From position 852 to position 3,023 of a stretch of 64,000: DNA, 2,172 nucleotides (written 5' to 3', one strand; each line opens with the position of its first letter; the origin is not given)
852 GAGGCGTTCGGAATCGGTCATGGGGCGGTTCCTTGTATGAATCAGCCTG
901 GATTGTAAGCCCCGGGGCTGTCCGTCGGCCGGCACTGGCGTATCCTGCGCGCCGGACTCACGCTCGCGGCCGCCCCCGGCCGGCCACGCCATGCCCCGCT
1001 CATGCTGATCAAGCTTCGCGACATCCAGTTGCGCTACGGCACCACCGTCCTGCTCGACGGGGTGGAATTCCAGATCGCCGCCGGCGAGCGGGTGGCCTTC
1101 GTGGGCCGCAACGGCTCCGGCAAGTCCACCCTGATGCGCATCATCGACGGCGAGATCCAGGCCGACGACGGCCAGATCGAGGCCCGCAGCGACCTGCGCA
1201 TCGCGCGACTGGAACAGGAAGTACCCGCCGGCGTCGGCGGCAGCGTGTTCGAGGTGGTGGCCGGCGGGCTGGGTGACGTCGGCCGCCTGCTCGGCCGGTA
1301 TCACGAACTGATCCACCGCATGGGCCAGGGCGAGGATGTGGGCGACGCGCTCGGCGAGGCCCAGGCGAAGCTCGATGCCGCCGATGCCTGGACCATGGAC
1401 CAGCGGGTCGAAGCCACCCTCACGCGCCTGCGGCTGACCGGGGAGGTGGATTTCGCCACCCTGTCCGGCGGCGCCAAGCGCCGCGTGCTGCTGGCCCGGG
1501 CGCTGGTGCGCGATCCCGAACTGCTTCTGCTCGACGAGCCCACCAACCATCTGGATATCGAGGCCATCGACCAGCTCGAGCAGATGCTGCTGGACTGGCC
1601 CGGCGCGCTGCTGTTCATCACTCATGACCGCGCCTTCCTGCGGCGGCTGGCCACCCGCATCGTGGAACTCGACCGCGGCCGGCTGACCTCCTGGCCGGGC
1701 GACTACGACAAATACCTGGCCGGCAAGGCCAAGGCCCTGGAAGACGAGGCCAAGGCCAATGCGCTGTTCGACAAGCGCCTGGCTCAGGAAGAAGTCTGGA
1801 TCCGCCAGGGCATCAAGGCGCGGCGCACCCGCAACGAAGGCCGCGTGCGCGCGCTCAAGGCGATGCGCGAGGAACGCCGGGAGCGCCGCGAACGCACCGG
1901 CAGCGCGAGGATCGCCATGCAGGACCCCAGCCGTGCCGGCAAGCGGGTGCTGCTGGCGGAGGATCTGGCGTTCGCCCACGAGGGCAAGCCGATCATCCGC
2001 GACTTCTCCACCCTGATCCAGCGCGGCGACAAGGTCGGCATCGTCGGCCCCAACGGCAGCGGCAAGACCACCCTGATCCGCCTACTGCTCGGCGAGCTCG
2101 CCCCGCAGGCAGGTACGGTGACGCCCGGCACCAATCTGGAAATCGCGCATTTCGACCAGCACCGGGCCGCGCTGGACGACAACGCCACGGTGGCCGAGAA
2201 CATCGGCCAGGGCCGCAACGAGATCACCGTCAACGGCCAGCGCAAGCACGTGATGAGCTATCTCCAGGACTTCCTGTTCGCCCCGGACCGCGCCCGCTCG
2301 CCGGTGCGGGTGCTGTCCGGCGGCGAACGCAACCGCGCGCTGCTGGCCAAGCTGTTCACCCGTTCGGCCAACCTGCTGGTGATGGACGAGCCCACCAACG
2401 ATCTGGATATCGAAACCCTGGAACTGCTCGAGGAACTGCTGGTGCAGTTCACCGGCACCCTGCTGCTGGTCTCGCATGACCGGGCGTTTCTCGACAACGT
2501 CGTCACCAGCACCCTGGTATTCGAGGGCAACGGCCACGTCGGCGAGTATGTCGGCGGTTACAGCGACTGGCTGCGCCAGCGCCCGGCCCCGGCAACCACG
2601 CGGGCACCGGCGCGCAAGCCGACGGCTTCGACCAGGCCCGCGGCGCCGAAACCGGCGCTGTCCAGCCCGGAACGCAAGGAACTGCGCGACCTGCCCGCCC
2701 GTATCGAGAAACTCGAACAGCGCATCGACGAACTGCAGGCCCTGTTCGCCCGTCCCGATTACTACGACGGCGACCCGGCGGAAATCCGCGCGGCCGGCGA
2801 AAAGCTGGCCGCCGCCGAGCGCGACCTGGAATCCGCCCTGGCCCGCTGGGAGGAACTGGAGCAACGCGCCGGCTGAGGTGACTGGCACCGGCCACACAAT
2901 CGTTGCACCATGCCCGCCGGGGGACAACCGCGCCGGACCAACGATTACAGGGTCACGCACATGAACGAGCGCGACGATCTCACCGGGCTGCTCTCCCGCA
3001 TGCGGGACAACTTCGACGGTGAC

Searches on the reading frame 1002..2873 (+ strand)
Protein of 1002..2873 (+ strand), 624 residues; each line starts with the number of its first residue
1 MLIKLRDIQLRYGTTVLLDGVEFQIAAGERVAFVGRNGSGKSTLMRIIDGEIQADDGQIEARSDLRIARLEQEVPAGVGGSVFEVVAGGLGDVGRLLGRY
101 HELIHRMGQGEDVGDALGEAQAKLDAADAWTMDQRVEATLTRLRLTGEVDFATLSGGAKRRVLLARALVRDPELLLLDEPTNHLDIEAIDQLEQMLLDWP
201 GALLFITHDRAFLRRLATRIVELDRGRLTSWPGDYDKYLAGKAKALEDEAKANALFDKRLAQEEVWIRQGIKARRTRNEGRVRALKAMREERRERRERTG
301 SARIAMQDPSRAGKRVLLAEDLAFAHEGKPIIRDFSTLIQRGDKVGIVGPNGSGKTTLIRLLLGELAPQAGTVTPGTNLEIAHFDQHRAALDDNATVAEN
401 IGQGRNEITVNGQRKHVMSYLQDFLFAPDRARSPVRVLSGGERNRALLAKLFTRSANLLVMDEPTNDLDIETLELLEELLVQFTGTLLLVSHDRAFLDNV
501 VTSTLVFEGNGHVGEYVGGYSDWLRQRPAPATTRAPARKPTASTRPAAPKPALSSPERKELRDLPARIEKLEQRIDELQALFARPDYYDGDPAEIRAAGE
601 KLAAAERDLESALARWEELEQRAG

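Call 41: search_protein_families(library=pfam, proteins=[window:1002-2873:+], max_evalue=0.00001)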
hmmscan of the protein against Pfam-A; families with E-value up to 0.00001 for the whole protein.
window:1002-2873:+ (624 aa): 10 families
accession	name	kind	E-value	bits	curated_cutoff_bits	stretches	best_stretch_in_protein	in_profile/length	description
PF00005.33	ABC_tran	-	9.6e-52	175.7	25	2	18-182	1-137/137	ABC transporter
PF13304.12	AAA_21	-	1.7e-17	64.9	27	0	32-68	3-45/304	AAA domain, putative AbiEii toxin, Type IV TA system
PF16326.10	ABC_tran_CTD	-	1.6e-16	60.7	32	1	553-620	2-68/69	ABC transporter C-terminal domain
PF12848.13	ABC_tran_Xtn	-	8.2e-13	48.7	25.9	1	221-295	1-77/85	ABC transporter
PF02463.25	SMC_N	-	2.4e-10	40.7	40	0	396-505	98-210/220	RecF/RecN/SMC N terminal domain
PF13555.12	AAA_29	-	2.6e-08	33.9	27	0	19-45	13-39/61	P-loop containing region of AAA domain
PF13476.12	AAA_23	-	4.4e-08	34.4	27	0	346-363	23-40/201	AAA domain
PF01926.29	MMR_HSR1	-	2e-06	28.3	21.9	0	344-383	1-38/113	50S ribosome-binding GTPase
PF13191.12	AAA_16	-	2.4e-06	28.6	32.6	0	345-481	27-157/167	AAA ATPase domain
PF13401.12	AAA_22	-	4.4e-06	27.5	27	0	347-481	10-109/130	AAA domain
